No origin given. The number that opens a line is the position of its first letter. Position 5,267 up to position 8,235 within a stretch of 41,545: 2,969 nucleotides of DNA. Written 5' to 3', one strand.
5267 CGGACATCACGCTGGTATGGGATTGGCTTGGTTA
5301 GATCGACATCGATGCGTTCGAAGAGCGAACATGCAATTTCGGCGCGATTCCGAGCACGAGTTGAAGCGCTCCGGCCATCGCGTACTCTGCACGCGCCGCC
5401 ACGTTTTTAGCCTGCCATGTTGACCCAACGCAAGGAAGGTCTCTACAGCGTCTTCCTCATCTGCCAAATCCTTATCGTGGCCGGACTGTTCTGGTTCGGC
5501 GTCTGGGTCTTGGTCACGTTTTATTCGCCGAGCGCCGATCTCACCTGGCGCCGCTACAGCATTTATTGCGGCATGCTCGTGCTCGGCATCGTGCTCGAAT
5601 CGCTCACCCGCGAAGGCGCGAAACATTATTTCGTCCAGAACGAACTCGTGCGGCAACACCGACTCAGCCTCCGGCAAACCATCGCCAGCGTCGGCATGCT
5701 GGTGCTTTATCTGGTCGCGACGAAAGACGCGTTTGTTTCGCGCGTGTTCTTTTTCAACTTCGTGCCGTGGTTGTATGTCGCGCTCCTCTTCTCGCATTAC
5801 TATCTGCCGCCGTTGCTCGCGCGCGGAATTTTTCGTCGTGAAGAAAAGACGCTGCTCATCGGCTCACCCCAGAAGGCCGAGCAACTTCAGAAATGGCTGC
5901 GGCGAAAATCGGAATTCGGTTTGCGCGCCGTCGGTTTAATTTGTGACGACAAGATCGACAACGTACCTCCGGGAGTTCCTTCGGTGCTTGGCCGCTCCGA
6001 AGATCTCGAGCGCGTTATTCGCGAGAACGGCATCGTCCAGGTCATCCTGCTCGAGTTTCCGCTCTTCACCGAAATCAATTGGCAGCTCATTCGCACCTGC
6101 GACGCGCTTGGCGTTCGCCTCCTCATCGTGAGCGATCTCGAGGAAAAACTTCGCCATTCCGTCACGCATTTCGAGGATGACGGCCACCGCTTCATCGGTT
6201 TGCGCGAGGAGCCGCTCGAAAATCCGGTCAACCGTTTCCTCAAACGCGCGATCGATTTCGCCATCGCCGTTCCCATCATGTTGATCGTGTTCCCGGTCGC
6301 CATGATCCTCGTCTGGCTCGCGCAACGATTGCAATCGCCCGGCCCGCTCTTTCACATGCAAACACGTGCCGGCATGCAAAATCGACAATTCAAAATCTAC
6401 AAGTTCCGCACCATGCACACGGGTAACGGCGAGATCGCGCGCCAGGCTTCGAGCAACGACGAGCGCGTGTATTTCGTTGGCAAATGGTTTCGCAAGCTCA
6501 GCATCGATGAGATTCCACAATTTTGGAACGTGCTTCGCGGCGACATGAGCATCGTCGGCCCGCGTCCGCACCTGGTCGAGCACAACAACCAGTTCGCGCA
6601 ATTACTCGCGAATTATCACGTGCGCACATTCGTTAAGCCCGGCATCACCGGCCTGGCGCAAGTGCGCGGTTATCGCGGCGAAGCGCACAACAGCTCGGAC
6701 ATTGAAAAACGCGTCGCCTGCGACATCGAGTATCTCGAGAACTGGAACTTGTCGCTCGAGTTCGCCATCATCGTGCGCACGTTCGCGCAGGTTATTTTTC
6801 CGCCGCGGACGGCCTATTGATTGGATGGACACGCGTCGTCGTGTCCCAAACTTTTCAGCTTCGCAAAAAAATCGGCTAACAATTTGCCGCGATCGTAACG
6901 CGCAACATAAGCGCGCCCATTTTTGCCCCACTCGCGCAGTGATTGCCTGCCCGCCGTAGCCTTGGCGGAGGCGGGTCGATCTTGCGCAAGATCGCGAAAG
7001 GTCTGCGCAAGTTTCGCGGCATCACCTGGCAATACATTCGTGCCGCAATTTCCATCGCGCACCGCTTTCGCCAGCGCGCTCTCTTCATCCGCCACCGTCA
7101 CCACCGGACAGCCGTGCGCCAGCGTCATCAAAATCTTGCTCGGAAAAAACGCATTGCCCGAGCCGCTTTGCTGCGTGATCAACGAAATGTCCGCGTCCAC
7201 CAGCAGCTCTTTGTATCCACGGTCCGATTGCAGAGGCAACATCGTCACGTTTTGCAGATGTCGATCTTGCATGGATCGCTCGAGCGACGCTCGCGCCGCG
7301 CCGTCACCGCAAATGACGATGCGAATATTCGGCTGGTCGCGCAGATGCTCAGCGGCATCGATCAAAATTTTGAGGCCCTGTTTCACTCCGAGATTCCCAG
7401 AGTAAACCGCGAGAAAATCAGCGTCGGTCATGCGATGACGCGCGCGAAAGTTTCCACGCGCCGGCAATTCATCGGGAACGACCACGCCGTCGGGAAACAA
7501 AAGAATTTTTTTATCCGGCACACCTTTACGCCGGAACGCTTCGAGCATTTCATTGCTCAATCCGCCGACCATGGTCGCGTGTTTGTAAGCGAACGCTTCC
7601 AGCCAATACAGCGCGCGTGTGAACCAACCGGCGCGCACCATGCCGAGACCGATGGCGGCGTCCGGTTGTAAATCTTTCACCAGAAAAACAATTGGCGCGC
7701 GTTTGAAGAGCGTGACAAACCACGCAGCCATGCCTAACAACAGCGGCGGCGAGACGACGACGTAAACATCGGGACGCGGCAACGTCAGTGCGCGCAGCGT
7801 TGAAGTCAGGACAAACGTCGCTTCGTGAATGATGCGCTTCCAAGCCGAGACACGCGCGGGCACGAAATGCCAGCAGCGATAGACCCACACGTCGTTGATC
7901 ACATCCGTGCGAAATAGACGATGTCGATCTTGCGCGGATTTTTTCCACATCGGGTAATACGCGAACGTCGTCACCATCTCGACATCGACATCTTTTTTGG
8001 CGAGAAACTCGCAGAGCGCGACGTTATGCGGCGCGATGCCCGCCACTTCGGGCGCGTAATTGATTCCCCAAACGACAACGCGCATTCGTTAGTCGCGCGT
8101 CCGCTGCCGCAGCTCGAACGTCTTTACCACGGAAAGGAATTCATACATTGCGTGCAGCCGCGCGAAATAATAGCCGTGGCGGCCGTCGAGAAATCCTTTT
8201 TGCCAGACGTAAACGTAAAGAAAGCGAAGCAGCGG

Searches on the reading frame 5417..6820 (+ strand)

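Call 60: search_protein_families(library=pfam, proteins=[window:5417-6820:+], max_evalue=0.0001)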
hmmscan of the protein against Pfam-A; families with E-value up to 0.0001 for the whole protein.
window:5417-6820:+ (467 aa): 2 families
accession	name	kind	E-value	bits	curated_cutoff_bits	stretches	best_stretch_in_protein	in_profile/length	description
PF02397.22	Bac_transf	-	5.1e-59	199.3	27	1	276-460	1-178/179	Bacterial sugar transferase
PF13727.12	CoA_binding_3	-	1.6e-08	35.2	25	1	85-211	22-147/175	CoA-binding domain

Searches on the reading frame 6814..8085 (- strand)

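Call 60: search_protein_families(library=pfam, proteins=[window:6814-8085:-], max_evalue=0.0001)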
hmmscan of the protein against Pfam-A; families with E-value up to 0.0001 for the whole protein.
window:6814-8085:- (423 aa): 4 families
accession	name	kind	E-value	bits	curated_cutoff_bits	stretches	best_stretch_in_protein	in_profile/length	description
PF00534.26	Glycos_transf_1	-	1.6e-18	67.2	26.4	1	213-375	5-164/172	Glycosyl transferases group 1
PF13579.12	Glyco_trans_4_4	-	2.1e-17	64.3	29.7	1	16-200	2-158/158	Glycosyl transferase 4-like domain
PF13692.12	Glyco_trans_1_4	-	1e-15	58.7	27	1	226-369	4-142/142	Glycosyl transferases group 1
PF13439.12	Glyco_transf_4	-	2.3e-08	34.7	28.5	1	16-201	3-166/170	Glycosyltransferase Family 4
